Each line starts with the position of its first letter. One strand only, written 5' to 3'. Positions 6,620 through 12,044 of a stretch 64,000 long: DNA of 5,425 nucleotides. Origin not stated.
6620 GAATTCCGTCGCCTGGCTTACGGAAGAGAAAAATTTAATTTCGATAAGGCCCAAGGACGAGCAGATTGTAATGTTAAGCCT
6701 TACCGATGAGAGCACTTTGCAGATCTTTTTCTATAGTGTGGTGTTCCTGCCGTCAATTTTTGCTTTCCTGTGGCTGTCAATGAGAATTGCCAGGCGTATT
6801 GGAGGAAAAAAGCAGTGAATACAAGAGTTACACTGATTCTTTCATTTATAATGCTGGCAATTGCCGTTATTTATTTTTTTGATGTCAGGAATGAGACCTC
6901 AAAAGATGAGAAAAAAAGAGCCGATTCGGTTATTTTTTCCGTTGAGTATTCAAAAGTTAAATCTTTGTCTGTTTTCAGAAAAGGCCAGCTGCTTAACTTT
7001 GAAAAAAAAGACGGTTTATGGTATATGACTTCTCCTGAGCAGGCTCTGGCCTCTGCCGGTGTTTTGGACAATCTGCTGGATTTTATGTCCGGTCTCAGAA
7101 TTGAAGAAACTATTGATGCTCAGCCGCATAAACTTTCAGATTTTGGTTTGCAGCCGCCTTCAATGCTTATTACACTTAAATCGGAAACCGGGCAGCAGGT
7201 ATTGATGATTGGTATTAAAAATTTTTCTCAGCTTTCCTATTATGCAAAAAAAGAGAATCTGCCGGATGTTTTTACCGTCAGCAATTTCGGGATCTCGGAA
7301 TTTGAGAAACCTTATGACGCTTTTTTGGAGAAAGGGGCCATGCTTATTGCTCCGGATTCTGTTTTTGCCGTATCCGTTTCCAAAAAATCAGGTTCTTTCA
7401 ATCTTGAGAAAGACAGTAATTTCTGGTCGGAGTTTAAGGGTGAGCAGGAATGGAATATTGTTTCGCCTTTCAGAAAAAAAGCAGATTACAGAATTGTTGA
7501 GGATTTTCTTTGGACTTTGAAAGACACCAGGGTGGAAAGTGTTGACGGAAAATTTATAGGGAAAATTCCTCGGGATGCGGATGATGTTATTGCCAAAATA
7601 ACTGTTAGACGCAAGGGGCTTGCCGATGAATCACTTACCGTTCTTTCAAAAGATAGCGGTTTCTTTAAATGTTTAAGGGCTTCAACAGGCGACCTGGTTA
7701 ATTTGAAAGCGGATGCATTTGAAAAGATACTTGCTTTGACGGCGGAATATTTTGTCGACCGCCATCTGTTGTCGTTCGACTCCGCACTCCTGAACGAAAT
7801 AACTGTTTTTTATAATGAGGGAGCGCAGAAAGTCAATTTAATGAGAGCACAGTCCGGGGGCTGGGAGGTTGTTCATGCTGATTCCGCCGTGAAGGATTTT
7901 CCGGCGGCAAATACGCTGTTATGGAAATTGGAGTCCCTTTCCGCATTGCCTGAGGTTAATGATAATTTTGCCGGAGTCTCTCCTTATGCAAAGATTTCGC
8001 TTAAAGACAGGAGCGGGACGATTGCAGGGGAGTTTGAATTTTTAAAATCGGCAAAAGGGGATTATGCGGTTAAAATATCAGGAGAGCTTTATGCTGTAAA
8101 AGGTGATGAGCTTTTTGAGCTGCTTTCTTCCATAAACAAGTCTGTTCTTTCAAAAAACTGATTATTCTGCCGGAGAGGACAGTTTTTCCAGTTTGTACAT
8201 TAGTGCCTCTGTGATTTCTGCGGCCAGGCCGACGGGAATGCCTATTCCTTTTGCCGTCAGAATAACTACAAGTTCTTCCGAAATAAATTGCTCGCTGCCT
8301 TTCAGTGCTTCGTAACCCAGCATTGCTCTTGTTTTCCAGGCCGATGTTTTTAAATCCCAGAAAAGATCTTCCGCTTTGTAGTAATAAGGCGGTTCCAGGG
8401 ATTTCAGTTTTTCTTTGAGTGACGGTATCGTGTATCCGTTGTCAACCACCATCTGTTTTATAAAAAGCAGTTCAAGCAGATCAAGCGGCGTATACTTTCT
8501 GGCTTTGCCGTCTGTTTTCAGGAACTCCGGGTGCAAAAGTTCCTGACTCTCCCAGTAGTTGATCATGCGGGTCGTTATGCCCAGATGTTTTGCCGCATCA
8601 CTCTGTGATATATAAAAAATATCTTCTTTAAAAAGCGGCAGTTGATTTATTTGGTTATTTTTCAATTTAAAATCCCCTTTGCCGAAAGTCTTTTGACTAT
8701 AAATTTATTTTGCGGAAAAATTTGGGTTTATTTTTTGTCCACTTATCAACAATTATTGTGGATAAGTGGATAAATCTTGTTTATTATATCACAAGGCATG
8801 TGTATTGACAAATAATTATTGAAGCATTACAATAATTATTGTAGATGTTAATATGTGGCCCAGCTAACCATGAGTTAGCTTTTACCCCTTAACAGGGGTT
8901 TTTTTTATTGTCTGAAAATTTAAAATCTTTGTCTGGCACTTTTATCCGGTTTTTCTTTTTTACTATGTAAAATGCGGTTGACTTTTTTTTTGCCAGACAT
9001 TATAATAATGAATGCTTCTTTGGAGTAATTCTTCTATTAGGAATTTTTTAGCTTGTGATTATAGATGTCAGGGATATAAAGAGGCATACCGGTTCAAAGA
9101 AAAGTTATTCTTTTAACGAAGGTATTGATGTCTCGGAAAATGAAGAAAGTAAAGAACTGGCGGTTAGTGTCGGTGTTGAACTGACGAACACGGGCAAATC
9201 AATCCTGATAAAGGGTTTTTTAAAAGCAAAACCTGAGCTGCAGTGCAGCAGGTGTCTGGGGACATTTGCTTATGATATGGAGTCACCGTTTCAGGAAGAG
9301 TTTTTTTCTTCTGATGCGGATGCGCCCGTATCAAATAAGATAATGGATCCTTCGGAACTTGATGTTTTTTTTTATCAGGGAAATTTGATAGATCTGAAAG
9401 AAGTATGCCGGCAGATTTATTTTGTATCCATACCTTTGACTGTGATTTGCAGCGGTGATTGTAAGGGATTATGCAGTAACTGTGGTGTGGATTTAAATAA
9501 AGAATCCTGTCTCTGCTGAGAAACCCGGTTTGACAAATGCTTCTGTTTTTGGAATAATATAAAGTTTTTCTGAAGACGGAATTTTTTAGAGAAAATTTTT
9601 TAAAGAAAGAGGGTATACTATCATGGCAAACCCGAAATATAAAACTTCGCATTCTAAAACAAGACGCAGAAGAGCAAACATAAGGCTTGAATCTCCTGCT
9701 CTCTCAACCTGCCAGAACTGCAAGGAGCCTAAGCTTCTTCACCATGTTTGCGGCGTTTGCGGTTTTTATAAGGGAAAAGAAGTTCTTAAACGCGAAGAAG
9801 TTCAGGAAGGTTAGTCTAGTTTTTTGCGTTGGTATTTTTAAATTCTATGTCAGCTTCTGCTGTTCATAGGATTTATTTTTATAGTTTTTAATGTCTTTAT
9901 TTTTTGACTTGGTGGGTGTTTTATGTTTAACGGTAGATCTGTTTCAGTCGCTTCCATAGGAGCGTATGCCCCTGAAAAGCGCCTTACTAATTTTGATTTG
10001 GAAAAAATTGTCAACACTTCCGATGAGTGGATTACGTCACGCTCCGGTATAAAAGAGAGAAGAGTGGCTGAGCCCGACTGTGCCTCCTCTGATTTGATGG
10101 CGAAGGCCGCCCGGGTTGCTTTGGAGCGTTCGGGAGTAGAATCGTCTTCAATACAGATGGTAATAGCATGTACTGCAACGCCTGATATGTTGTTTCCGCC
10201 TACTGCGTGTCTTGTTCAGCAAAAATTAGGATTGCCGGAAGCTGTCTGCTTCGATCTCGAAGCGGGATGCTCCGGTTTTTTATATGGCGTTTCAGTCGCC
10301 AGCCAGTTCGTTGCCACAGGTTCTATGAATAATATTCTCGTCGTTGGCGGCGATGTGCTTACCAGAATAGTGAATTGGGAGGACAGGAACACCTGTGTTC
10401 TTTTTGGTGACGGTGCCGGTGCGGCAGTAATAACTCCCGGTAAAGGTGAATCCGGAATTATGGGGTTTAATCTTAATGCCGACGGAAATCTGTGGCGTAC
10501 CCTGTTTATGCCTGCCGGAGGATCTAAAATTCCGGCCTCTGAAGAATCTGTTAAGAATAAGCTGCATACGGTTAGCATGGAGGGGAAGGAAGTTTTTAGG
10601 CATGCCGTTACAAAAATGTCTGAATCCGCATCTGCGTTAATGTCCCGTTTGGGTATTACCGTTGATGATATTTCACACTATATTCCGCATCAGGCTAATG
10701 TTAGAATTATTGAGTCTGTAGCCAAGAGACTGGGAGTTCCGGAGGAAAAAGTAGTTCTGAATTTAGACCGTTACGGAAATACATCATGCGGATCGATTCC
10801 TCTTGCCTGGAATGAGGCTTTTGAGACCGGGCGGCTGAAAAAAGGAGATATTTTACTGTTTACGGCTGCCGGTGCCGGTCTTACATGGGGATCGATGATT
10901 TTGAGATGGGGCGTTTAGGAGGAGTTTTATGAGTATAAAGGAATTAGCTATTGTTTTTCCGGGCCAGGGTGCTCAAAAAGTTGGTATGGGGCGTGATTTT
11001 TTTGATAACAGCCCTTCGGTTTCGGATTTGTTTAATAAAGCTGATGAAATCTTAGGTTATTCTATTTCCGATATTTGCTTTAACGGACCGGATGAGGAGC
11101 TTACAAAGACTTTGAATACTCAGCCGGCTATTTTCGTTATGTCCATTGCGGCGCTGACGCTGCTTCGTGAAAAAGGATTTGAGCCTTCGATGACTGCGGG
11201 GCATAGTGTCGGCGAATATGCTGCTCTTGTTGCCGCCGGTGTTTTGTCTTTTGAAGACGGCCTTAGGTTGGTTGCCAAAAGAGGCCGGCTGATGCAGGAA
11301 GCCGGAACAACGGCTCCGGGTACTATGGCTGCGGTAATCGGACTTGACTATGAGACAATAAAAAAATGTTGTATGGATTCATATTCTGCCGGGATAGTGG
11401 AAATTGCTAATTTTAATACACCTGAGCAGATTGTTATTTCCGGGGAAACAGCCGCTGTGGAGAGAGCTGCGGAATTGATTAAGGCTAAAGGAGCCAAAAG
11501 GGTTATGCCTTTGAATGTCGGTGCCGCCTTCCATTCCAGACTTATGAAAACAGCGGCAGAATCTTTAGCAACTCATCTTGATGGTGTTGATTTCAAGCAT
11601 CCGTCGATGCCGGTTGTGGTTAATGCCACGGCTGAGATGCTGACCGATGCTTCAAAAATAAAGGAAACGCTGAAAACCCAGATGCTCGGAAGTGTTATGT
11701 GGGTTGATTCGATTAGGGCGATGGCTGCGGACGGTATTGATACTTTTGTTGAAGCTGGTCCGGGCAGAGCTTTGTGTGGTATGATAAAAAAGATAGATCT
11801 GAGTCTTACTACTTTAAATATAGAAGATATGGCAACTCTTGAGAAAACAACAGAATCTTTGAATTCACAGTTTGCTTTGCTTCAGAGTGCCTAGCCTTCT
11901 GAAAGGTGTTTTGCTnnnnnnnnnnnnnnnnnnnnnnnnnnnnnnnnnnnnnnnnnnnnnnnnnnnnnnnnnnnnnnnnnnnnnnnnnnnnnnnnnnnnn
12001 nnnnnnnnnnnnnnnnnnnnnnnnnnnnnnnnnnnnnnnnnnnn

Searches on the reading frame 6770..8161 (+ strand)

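Call 70: search_protein_families(library=pfam, proteins=[window:6770-8161:+], max_evalue=0.0001)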
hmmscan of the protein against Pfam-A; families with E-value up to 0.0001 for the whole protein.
window:6770-8161:+ (463 aa): 1 family
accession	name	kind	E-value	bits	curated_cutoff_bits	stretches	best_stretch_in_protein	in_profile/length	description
PF14238.11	DUF4340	-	2.4e-25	90.3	25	1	84-253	1-162/183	Domain of unknown function (DUF4340)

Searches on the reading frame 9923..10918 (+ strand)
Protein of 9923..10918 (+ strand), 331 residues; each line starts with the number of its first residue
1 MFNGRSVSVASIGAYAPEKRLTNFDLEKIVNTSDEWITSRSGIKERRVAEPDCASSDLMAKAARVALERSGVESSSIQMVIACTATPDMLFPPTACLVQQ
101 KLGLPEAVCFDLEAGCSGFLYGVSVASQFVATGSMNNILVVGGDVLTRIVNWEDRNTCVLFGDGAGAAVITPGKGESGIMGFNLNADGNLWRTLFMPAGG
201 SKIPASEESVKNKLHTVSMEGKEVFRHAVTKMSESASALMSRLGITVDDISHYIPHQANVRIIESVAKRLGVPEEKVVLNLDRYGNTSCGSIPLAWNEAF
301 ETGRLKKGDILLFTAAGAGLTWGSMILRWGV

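Call 70: search_protein_families(library=pfam, proteins=[window:9923-10918:+], max_evalue=0.0001)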
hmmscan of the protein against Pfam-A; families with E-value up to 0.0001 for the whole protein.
window:9923-10918:+ (331 aa): 3 families
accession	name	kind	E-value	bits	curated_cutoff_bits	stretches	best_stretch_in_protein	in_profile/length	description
PF08541.16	ACP_syn_III_C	-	1.3e-36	125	26.6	1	241-329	2-90/90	3-Oxoacyl-[acyl-carrier-protein (ACP)] synthase III C terminal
PF08545.16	ACP_syn_III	-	2.6e-30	104.6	24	1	110-188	1-80/80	3-Oxoacyl-[acyl-carrier-protein (ACP)] synthase III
PF00108.29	Thiolase_N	-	9.3e-06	25.6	26.4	1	40-149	8-118/260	Thiolase, N-terminal domain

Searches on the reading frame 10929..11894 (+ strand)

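Call 70: search_protein_families(library=pfam, proteins=[window:10929-11894:+], max_evalue=0.0001)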
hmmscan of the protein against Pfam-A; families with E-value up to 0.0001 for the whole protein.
window:10929-11894:+ (321 aa): 1 family
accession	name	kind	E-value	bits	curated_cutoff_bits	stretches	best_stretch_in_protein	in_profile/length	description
PF00698.26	Acyl_transf_1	-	2.2e-46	159.2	32.7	1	9-278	3-267/319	Acyl transferase domain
